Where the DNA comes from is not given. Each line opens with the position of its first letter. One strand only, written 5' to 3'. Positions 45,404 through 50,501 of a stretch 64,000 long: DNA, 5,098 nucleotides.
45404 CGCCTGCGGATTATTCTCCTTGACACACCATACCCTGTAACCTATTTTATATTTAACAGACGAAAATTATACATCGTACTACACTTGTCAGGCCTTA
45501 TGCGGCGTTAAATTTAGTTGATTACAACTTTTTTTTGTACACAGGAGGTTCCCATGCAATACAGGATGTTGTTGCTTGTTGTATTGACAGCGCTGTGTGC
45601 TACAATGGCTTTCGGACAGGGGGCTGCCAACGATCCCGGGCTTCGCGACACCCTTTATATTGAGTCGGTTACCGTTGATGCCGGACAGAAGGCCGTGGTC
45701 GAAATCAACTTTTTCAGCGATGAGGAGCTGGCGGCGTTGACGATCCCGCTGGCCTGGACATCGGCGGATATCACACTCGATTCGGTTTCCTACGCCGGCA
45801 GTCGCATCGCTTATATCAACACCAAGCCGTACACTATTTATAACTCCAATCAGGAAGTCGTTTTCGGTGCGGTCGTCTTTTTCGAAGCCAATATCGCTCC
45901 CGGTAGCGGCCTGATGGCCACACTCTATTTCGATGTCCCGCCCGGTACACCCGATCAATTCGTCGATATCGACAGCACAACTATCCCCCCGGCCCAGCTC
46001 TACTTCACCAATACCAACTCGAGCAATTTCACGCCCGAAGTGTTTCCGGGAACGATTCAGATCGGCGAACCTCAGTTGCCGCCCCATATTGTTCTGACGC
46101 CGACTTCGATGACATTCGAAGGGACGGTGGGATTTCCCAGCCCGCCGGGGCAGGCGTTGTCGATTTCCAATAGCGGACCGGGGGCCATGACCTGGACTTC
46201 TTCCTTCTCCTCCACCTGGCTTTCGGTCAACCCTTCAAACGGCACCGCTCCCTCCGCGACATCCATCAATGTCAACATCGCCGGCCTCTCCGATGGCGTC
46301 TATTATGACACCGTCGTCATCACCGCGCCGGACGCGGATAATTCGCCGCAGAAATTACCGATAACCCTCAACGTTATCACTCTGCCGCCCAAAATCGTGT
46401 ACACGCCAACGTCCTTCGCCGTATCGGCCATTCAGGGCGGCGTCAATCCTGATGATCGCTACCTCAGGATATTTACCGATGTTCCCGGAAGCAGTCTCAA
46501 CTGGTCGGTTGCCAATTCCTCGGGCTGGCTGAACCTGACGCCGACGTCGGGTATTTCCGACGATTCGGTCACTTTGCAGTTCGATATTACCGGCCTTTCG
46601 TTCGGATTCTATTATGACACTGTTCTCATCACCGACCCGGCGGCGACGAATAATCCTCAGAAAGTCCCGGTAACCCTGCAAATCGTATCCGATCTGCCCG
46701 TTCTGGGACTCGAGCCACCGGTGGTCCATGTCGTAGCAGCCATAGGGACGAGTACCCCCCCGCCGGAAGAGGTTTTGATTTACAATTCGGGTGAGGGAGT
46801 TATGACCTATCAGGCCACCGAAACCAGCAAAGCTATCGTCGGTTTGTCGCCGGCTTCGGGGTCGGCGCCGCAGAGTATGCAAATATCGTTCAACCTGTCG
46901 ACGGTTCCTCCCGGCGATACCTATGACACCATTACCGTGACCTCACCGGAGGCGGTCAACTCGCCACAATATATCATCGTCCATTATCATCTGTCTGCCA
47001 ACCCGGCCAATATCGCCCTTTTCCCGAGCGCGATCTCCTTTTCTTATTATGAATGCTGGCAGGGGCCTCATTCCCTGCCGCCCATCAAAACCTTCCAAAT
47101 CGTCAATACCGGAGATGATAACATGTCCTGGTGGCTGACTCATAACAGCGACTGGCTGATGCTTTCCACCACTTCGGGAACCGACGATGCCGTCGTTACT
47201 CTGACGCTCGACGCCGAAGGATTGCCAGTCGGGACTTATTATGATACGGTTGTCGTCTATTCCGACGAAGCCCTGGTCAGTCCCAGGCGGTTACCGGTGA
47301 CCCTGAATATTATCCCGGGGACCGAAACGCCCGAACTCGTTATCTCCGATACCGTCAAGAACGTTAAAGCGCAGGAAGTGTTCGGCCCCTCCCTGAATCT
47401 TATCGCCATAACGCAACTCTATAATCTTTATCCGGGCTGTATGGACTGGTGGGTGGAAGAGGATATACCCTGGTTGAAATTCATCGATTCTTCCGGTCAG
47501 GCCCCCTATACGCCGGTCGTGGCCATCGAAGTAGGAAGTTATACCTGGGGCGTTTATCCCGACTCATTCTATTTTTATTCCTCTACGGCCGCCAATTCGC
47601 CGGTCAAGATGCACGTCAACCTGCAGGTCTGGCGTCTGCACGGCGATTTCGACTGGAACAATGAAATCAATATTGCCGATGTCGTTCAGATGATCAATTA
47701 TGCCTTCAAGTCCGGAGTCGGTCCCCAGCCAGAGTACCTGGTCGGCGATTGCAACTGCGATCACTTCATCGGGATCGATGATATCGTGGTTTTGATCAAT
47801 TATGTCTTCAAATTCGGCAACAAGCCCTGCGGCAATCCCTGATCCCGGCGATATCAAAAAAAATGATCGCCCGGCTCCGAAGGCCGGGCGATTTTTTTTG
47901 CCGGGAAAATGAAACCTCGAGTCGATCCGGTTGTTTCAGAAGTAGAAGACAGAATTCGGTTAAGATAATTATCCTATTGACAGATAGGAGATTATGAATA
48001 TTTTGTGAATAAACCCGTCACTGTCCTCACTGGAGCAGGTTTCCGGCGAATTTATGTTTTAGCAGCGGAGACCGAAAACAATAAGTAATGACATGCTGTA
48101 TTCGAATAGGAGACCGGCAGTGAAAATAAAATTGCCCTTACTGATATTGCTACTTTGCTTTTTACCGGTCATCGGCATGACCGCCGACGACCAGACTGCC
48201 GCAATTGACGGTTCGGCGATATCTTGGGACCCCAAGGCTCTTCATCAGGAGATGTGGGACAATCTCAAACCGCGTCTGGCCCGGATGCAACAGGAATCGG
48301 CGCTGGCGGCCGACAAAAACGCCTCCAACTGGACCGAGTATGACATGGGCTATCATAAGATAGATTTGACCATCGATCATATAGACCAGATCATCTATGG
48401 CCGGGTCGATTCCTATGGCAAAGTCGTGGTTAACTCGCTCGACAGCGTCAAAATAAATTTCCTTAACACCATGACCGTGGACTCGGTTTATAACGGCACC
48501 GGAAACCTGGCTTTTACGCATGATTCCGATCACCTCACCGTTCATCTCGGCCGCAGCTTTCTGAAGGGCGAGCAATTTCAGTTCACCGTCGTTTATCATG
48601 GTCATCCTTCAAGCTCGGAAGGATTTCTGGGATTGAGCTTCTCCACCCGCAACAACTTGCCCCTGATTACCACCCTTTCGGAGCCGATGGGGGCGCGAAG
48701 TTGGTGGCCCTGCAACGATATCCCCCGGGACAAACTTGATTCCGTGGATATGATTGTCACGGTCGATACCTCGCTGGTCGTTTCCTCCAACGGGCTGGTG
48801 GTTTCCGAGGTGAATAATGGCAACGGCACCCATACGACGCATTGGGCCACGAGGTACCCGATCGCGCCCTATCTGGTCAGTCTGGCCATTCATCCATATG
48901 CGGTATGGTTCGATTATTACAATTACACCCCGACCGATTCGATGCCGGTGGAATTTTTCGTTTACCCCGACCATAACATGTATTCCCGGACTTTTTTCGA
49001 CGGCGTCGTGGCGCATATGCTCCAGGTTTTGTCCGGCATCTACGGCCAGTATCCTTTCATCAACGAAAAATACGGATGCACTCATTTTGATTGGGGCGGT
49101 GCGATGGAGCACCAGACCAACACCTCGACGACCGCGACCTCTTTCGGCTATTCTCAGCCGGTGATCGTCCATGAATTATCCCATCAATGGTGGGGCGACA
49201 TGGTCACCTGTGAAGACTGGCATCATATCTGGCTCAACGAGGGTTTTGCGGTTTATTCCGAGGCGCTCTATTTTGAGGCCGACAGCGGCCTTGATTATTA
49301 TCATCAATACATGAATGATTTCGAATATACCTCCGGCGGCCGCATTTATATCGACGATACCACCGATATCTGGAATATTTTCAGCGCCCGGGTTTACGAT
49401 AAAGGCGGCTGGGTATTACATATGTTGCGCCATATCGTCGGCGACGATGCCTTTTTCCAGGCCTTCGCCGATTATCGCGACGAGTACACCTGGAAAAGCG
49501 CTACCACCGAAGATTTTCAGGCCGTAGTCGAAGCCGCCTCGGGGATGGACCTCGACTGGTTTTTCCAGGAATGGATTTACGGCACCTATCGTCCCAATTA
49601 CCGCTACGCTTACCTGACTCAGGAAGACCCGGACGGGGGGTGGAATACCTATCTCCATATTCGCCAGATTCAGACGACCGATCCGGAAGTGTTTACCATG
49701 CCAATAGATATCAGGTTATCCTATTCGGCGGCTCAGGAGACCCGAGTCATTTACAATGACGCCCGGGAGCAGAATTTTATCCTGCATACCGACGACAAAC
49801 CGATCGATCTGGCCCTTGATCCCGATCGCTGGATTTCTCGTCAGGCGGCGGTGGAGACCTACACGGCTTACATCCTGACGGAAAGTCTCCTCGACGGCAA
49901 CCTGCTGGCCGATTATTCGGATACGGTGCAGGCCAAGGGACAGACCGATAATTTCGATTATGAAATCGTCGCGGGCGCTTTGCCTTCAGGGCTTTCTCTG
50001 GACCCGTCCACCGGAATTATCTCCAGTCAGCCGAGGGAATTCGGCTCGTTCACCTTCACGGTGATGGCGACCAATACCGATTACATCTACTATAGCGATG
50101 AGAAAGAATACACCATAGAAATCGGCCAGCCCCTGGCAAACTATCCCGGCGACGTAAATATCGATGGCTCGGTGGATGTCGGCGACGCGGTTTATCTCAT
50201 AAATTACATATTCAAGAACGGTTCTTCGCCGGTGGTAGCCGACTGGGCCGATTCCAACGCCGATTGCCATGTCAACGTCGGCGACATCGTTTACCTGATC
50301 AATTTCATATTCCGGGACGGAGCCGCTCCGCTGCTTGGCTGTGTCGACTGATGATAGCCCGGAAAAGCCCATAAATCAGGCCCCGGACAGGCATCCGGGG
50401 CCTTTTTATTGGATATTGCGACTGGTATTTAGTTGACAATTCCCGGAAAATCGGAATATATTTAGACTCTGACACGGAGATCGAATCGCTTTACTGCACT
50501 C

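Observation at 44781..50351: Non-cellulolytic cohesin-dockerin surface system: cohesin genes clustered with dockerin-tagged cargoes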

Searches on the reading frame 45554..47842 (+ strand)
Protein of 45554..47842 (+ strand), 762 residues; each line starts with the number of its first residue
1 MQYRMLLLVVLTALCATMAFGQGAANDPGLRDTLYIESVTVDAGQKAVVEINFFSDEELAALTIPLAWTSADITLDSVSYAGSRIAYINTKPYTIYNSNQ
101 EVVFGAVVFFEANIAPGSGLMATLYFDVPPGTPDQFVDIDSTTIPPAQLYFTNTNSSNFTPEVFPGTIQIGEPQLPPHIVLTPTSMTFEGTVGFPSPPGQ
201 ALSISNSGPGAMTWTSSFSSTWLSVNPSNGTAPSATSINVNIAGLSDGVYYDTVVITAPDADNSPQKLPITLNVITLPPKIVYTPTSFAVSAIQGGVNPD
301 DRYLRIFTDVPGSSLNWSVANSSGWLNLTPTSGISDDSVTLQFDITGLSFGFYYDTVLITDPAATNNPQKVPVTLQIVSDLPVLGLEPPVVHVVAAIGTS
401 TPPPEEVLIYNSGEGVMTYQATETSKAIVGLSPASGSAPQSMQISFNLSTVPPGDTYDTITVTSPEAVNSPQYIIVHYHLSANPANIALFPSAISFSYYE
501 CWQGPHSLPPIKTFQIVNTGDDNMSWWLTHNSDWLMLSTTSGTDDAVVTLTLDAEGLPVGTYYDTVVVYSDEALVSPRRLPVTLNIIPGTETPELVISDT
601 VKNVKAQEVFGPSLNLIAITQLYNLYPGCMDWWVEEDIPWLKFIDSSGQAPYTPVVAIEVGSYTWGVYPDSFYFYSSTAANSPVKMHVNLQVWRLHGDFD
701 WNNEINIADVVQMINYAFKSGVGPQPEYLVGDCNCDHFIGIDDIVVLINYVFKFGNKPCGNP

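Call 5: search_protein_families(library=pfam, proteins=[window:45554-47842:+], max_evalue=1)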
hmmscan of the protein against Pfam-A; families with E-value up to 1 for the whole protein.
window:45554-47842:+ (762 aa): 4 families
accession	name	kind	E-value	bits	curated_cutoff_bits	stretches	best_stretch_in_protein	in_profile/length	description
PF19190.6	BACON_2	-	7.8e-15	55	25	3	182-251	5-76/94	Viral BACON domain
PF22076.2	Cep192_D6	-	0.0086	16.7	35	0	183-256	8-67/101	Cep192 domain 6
PF00404.24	Dockerin_1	-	0.027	15.1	22.9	1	696-751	1-56/57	Dockerin type I domain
PF19410.4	DUF5980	-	0.28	12.1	27.1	0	441-485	23-67/97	Family of unknown function (DUF5980)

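Call 6: search_protein_families(library=ncbifam, proteins=[window:45554-47842:+], max_evalue=1)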
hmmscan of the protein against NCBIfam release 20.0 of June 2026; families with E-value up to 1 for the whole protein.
window:45554-47842:+ (762 aa): 2 families
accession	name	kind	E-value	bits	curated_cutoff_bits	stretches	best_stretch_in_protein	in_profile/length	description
NF012200.0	choice_anch_D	domain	0.059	13.9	45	1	178-261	16-106/108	choice-of-anchor D domain-containing protein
NF041766.1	choice_anch_U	domain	0.082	13.7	32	0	306-342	31-67/92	choice-of-anchor U domain-containing protein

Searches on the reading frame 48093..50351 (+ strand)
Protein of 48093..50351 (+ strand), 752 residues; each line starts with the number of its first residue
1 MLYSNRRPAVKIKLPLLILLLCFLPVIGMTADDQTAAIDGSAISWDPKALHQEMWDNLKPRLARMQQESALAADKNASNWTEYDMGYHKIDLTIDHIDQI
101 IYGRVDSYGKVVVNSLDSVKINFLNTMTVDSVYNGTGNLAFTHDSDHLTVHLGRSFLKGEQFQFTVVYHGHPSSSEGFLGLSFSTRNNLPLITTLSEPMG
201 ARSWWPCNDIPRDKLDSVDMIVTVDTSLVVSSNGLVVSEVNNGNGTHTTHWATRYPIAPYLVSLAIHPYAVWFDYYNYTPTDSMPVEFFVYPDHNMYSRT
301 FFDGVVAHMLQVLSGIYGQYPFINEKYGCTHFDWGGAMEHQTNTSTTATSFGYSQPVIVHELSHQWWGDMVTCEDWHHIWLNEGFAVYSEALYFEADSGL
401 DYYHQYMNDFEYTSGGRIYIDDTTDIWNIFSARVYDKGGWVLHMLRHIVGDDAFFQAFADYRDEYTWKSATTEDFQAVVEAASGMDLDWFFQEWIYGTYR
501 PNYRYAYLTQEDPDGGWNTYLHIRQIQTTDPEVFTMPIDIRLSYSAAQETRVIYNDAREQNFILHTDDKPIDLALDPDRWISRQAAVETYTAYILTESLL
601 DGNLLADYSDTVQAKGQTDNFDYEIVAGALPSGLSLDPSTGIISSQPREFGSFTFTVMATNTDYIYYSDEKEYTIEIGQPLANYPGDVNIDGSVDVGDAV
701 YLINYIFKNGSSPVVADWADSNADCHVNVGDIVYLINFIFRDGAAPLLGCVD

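Call 5: search_protein_families(library=pfam, proteins=[window:48093-50351:+], max_evalue=1)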
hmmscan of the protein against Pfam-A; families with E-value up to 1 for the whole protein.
window:48093-50351:+ (752 aa): 6 families
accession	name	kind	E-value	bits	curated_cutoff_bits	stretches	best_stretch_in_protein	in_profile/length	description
PF01433.26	Peptidase_M1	-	3.8e-30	105.5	27.7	1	352-494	65-218/218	Peptidase family M1 domain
PF17900.6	Peptidase_M1_N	-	3.4e-13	50.6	25.8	1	87-261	4-186/186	Peptidase M1 N-terminal domain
PF05345.18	He_PIG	-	4.6e-09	37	24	1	613-676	24-94/96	Putative Ig domain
PF00404.24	Dockerin_1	-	9.6e-08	32.6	22.9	1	685-739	1-56/57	Dockerin type I domain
PF13485.12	Peptidase_MA_2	-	0.019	15.2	32.4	1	350-391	62-104/201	Peptidase MA superfamily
PF20493.3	WD-like_fungi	-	0.22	11.9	22.5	0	696-721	27-52/199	Fungal WD-like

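Call 6: search_protein_families(library=ncbifam, proteins=[window:48093-50351:+], max_evalue=1)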
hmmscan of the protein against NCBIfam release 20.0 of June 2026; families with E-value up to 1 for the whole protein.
window:48093-50351:+ (752 aa): 3 families
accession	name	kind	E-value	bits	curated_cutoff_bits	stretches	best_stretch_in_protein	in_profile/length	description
TIGR02412.1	pepN_strep_liv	equivalog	7.7e-22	77.4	591.2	1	353-497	286-441/832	aminopeptidase N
TIGR02414.1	pepN_proteo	equivalog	8.8e-21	73.8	718.2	1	345-564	276-506/868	aminopeptidase N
TIGR02411.1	leuko_A4_hydro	equivalog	9.6e-21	74.1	761.7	1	80-478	8-416/600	leukotriene-A(4) hydrolase/aminopeptidase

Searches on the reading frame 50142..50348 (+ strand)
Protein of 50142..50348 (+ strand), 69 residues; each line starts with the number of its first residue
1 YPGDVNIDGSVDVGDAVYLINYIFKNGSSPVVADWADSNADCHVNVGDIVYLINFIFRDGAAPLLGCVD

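Call 54: find_homologous_proteins(query=A3, max_evalue=0.001)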
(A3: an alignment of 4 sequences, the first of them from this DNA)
Query A3 (4 sequences) (69 aa, profile of the alignment): 165 proteins with E <= 0.001 among 452 candidates; the best 120 are listed.
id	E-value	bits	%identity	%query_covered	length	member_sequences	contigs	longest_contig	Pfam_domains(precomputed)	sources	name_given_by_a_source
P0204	1.8e-25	106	51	88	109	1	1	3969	PF00404.25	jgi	jgi:hypothetical protein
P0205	1.8e-25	106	52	88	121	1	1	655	PF00404.25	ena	-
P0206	6.9e-25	104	56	90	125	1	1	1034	PF00404.25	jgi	jgi:hypothetical protein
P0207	9.7e-25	104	56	88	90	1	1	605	PF00404.25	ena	-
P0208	1.5e-24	103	49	88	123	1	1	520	PF00404.25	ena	-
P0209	3.0e-24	102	48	88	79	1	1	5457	PF00404.25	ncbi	-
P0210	4.1e-24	102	57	94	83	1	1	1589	PF00404.25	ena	-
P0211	4.9e-24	102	61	96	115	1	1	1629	PF00404.25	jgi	jgi:hypothetical protein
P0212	9.2e-24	101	58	94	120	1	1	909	PF00404.25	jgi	jgi:hypothetical protein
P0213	1.2e-23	100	57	88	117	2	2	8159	PF00404.25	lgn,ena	-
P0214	1.3e-23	100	52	94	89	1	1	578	PF00404.25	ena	-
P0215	1.5e-23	100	56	96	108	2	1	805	PF00404.25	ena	-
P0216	1.7e-23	100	57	94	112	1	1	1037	PF00404.25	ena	-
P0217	2.1e-23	99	56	88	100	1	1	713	PF00404.25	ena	-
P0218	2.3e-23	99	55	94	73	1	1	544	PF00404.25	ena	-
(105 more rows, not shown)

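Call 86: find_related_loci(query=A3, collection=metagenome_contigs, flank=4500)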
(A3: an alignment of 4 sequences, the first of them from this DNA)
Query A3 (69 aa) in metagenome_contigs; peptide patterns used: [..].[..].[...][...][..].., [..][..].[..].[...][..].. (x = any residue, [..] = any of these).
599 stretches matched a pattern (row limit reached: there are more); 514 encode a relative of the query (tblastn E <= 1e-3); the best 80 are kept; 80 distinct loci.
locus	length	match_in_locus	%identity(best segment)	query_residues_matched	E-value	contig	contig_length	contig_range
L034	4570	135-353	61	2-68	1e-25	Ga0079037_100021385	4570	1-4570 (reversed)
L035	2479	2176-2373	55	2-67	5e-23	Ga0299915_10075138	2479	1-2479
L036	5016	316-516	57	2-68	2e-22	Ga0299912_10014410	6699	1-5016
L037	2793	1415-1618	57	2-69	7e-22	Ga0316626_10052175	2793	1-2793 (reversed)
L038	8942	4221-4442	54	2-66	1e-21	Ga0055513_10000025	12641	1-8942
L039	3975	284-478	57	3-67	2e-21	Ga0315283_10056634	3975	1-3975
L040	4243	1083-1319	58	2-65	2e-21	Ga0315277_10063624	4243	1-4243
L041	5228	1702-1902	60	3-69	3e-21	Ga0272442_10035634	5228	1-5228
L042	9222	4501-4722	53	3-68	5e-21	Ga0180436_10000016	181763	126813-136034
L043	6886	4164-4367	51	2-69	6e-21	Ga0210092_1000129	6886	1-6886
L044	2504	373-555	61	3-63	9e-21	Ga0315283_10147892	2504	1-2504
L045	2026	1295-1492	53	2-67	9e-21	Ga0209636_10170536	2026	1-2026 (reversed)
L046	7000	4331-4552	60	2-67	1e-20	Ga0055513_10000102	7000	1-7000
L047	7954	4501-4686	58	3-65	1e-20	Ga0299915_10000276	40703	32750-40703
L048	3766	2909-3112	57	2-68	2e-20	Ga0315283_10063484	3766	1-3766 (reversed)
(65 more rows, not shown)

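Call 90: search_protein_families(library=pfam, alignment_id=A5, max_evalue=0.0001)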
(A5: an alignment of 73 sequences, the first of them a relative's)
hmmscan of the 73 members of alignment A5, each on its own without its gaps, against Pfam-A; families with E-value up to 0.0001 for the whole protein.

A. member 1, L095:130-4695:+ (1522 aa): 5 families
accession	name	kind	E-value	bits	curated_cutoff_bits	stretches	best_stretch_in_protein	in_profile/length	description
PF20009.4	GEVED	-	1.4e-21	77.5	24.4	1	961-1034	3-78/78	GEVED domain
PF04151.21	PPC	-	1.1e-07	33.1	25.9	0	407-472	4-69/70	Bacterial pre-peptidase C-terminal domain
PF00404.24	Dockerin_1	-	2.9e-07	31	22.9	1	1458-1512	1-56/57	Dockerin type I domain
PF23759.1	GBD_T9SS_assoc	-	8.2e-06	26.5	27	0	631-735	1-103/116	Galactose binding domain-like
PF19190.6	BACON_2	-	2.9e-05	24.3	25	0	1280-1321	42-83/94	Viral BACON domain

B. families by the number of members that match (of 73 scanned): 68 families (the first 25 are shown)
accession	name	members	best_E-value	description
PF00404.24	Dockerin_1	67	1.3e-23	Dockerin type I domain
PF01551.29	Peptidase_M23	6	1.9e-12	Peptidase family M23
PF01364.23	Peptidase_C25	4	1.7e-55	Peptidase family C25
PF00112.29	Peptidase_C1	4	3.2e-55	Papain family cysteine protease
PF00082.27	Peptidase_S8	4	1.1e-45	Subtilase family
PF08126.16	Propeptide_C25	4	2e-11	Propeptide_C25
PF13517.12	FG-GAP_3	3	3.2e-44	FG-GAP-like repeat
PF02412.23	TSP_3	3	8e-37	Thrombospondin type 3 repeat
PF13620.12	CarboxypepD_reg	3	5.4e-13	Carboxypeptidase regulatory-like domain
PF25470.1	DUF7901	2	2.2e-91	Domain of unknown function (DUF7901)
PF06739.17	SBBP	2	6.5e-53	Beta-propeller repeat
PF18560.7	Lectin_like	2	1.1e-30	Lectin like domain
PF07676.18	PD40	2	3e-27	WD40-like Beta Propeller Repeat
PF18911.6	PKD_4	2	3.5e-26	PKD domain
PF00801.26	PKD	2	1.8e-23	PKD domain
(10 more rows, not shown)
